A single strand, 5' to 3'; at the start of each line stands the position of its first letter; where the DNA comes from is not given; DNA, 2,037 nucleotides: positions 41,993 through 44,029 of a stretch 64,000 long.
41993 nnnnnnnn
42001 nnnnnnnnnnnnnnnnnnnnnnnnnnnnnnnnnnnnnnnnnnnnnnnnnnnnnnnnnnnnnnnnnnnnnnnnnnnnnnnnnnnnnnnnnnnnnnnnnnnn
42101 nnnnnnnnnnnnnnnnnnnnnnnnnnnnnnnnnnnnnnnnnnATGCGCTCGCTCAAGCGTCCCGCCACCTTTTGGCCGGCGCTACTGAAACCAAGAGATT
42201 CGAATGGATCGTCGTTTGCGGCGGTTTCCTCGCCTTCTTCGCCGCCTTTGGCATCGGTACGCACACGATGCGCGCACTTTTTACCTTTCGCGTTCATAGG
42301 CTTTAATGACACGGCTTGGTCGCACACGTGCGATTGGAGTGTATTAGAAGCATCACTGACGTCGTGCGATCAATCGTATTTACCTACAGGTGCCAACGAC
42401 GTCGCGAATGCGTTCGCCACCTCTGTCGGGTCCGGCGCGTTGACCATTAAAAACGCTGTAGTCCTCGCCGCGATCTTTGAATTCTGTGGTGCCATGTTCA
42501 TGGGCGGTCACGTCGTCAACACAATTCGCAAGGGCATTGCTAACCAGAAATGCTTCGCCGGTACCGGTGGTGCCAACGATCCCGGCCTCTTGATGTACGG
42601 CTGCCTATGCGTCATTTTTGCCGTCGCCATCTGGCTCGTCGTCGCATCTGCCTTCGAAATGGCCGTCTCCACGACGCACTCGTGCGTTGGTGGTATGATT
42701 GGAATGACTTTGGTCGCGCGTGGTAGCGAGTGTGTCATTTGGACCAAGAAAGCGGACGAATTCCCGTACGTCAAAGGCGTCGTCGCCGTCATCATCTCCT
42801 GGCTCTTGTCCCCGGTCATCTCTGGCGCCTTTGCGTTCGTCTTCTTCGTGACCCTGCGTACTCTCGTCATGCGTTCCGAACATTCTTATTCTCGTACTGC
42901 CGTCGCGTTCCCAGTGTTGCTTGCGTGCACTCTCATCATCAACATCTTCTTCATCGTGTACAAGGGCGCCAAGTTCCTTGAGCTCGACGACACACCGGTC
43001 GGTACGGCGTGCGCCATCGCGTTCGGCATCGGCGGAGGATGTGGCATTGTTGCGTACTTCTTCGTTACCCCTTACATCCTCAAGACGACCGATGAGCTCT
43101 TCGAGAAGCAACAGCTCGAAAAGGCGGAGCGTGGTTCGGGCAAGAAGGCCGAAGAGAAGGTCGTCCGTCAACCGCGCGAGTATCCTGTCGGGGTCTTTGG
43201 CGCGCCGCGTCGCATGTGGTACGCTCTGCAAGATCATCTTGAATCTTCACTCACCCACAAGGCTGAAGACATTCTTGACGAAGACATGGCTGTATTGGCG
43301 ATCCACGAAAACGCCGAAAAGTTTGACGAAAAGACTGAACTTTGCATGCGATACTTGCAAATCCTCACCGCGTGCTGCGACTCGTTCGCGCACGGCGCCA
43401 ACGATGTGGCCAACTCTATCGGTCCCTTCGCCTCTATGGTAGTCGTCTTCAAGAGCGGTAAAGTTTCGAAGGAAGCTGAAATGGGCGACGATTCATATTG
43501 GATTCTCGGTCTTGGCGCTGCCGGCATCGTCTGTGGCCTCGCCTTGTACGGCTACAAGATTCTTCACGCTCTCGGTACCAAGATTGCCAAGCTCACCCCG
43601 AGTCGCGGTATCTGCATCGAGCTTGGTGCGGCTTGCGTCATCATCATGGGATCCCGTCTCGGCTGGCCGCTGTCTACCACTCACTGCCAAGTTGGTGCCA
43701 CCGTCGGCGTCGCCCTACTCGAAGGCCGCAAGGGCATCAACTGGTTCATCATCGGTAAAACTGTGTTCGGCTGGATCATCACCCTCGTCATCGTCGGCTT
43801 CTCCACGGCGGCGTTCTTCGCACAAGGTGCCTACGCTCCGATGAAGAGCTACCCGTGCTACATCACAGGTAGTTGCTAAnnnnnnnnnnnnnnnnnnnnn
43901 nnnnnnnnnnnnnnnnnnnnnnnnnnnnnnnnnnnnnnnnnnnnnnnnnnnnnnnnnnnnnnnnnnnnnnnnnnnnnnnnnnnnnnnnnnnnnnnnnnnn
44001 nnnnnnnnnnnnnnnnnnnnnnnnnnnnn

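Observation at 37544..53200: Recurrent promoter motif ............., found five times in 64 kb and always within 100-300 bp upstream of a start codon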

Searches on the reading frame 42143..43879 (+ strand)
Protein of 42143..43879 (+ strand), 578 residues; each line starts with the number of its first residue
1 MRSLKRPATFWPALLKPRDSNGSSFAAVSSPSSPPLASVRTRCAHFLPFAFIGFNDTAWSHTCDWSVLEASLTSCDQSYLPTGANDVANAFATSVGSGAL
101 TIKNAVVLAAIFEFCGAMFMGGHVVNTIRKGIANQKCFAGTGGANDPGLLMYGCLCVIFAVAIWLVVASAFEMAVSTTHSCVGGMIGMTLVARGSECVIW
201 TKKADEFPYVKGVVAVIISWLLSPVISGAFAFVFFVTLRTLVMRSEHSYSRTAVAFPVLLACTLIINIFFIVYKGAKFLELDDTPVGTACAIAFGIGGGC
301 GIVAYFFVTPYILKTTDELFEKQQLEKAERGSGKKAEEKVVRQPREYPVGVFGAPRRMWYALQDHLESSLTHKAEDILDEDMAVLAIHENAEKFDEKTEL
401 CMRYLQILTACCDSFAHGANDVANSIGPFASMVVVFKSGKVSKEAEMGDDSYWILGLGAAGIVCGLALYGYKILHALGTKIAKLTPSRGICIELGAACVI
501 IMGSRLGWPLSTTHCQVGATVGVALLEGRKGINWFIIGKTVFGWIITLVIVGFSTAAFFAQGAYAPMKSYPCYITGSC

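Call 14: search_protein_families(library=pfam, proteins=[window:42143-43879:+], max_evalue=0.01)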
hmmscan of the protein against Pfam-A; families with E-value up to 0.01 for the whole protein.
window:42143-43879:+ (578 aa): 2 families
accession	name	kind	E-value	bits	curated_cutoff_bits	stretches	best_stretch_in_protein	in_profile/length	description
PF01384.25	PHO4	-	7.1e-111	371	33.7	1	83-552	2-347/350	Phosphate transporter family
PF19529.4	DUF6057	-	0.0024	17.2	29.8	1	145-324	99-263/569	Family of unknown function (DUF6057)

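Call 21: find_homologous_proteins(query=window:42389-43876:+, max_evalue=1e-30)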
Query window:42389-43876:+ (496 aa): 7757 proteins with E <= 1e-30 among 8000 candidates; the best 120 are listed.
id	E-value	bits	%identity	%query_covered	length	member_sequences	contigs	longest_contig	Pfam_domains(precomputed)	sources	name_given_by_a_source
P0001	0.0e+0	1116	100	100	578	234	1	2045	PF01384.26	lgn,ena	-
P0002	3.4e-278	942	83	100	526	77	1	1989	PF01384.26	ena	-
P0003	6.5e-278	941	85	99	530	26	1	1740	PF01384.26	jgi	jgi:sodium-dependent phosphate transporter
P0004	2.0e-272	923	80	100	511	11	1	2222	PF01384.26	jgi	-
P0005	8.3e-263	891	79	100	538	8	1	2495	PF01384.26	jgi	-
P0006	3.0e-259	879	78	100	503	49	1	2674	PF01384.26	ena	-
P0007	1.9e-256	870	76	100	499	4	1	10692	PF01384.26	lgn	-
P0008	5.0e-253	859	76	99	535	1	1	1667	PF01384.26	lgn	-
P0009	9.3e-249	845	76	95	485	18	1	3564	PF01384.26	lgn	-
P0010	1.2e-242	824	77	93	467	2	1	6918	PF01384.26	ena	-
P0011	2.0e-234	797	76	91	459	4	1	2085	PF01384.26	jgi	-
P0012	1.6e-227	775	74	93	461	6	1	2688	PF01384.26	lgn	-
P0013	1.0e-206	706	65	99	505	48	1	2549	PF01384.26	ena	-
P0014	7.0e-205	700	64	99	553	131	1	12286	PF01384.26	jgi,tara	tara:strand:+ start:4424 stop:6085 length:1662 start_codon:yes stop_codon:yes gene_type:complete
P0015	1.4e-204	699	65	99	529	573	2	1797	PF01384.26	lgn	-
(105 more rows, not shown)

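Call 22: find_encoding_contigs(protein=P0001, flank=10000, max_places=10)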
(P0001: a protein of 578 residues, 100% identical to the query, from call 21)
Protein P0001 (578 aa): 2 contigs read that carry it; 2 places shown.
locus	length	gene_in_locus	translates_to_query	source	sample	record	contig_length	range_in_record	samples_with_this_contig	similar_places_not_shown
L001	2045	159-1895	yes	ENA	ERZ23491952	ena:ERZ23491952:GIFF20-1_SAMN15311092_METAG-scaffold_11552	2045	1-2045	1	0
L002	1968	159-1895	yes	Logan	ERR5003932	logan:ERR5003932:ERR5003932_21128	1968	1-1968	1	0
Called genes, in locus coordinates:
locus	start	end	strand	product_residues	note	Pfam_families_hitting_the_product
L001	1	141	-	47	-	?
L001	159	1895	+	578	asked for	PF01384:PHO4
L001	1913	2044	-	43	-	?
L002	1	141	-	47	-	?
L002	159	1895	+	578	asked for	PF01384:PHO4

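Call 23: find_encoding_contigs(protein=P0007, flank=10000, max_places=6)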
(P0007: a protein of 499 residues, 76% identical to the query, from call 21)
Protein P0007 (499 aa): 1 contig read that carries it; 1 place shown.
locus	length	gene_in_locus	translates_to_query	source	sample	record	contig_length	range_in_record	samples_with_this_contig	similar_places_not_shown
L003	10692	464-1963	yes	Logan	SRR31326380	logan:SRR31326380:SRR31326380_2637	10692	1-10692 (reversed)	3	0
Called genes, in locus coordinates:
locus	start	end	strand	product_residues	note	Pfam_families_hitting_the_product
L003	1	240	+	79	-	?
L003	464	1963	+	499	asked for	PF01384:PHO4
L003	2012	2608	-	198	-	-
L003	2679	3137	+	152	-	-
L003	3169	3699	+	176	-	PF00550:PP-binding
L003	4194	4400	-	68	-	-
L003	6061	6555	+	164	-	PF16421:E2F_CC-MB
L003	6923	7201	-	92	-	PF01849:NAC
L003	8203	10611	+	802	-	PF05470:eIF-3c_N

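Call 24: find_encoding_contigs(protein=P0010, flank=10000, max_places=6)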
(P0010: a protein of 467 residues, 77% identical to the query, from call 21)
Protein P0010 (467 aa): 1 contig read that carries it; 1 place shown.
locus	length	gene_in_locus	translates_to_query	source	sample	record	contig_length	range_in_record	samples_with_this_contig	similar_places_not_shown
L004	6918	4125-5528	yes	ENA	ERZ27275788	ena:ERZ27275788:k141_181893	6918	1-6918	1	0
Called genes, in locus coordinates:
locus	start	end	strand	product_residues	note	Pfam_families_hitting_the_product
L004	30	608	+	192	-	-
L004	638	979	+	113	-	-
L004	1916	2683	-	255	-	PF05019:Coq4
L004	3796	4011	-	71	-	-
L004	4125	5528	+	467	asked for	PF01384:PHO4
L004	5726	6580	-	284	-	PF05182:Fip1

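Call 30: list_cluster_members(proteins=[P0001, P0010, P0007, P0003])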
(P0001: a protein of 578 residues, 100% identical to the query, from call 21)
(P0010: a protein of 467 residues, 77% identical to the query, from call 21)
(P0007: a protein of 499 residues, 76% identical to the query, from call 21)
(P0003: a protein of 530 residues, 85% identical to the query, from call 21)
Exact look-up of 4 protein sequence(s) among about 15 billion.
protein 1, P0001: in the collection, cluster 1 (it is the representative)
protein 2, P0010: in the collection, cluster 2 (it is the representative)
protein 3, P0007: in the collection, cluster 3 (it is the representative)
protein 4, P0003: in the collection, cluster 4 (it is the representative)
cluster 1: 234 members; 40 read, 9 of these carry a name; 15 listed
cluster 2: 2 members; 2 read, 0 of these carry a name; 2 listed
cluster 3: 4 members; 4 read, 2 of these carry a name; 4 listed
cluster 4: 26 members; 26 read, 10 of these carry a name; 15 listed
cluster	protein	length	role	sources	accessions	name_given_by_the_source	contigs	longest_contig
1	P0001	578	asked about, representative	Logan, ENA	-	-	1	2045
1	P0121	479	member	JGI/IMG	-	sodium-dependent phosphate transporter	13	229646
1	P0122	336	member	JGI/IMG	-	sodium-dependent phosphate transporter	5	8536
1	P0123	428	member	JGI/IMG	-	sodium-dependent phosphate transporter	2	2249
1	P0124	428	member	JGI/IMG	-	sodium-dependent phosphate transporter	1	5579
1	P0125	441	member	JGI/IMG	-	sodium-dependent phosphate transporter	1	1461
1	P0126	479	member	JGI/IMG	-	sodium-dependent phosphate transporter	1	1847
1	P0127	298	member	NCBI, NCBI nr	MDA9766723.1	inorganic phosphate transporter, partial [bacterium] | inorganic phosphate transporter [bacterium]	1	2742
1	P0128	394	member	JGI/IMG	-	sodium-dependent phosphate transporter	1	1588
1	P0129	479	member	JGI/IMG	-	sodium-dependent phosphate transporter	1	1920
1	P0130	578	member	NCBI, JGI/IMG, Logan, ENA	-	-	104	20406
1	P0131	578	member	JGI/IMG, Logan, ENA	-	-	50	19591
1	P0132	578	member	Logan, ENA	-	-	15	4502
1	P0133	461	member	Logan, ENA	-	-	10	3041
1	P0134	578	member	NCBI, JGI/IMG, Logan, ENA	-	-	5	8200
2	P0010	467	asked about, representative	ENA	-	-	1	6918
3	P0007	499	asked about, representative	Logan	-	-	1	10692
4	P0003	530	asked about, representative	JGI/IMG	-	sodium-dependent phosphate transporter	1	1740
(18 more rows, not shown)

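Call 31: find_encoding_contigs(protein=P0121, flank=10000, max_places=10)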
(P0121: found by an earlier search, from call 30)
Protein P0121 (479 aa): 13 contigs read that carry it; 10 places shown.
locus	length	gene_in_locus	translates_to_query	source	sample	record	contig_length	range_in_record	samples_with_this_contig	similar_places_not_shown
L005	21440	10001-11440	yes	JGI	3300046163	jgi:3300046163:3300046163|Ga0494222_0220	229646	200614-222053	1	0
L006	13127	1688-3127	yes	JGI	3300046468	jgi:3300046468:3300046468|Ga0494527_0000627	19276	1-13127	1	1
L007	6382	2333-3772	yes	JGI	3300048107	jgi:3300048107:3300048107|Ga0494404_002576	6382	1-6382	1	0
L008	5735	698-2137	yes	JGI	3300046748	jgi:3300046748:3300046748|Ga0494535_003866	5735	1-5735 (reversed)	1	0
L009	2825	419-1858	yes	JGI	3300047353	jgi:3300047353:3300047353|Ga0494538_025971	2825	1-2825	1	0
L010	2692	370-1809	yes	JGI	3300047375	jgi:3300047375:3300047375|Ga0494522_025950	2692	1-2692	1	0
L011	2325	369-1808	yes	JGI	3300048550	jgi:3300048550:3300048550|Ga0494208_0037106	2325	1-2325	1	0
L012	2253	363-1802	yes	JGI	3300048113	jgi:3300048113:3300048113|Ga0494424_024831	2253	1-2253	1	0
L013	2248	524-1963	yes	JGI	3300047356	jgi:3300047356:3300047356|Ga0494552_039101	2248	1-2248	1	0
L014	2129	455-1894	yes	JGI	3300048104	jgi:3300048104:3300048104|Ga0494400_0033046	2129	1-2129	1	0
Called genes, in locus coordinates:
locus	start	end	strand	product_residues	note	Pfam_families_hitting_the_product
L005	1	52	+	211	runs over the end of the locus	PF07086:Jagunal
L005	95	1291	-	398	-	PF01218:Coprogen_oxidas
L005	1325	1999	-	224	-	PF10260:SAYSvFN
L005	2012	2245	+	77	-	-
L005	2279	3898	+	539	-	PF03972:MmgE_PrpD_N, PF19305:MmgE_PrpD_C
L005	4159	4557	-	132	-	PF00101:RuBisCO_small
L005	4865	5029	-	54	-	-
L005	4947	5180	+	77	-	-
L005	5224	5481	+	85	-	-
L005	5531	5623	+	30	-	-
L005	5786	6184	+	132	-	PF00101:RuBisCO_small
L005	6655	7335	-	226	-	-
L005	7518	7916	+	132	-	PF00101:RuBisCO_small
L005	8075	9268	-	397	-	-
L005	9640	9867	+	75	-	-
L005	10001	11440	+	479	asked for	PF01384:PHO4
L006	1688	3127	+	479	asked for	PF01384:PHO4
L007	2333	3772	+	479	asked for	PF01384:PHO4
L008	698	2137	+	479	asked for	PF01384:PHO4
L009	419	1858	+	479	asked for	PF01384:PHO4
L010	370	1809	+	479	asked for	PF01384:PHO4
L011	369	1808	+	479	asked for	PF01384:PHO4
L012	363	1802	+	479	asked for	PF01384:PHO4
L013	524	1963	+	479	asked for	PF01384:PHO4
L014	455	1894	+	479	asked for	PF01384:PHO4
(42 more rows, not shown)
